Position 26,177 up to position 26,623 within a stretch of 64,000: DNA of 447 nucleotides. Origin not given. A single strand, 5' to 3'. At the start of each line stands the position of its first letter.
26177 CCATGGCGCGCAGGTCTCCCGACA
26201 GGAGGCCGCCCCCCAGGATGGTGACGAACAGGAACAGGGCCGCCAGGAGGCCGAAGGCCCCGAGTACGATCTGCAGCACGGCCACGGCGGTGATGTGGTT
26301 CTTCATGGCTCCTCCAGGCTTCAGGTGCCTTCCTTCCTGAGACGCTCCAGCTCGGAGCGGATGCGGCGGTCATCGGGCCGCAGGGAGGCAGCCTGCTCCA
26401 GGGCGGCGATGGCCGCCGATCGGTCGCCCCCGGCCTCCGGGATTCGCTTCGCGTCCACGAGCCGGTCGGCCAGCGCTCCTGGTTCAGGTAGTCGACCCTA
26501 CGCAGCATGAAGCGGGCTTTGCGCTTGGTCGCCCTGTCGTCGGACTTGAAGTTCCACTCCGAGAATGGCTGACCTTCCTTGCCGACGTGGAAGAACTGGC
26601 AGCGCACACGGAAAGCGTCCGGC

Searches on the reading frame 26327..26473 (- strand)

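Call 48: search_protein_families(library=pfam, proteins=[window:26327-26473:-], max_evalue=0.01)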
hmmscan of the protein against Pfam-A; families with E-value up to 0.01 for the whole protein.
window:26327-26473:- (49 aa): 1 family
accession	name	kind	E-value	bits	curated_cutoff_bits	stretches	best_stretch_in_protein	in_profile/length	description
PF13428.12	TPR_14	-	0.0039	18.2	23.5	1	13-42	12-41/44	Tetratricopeptide repeat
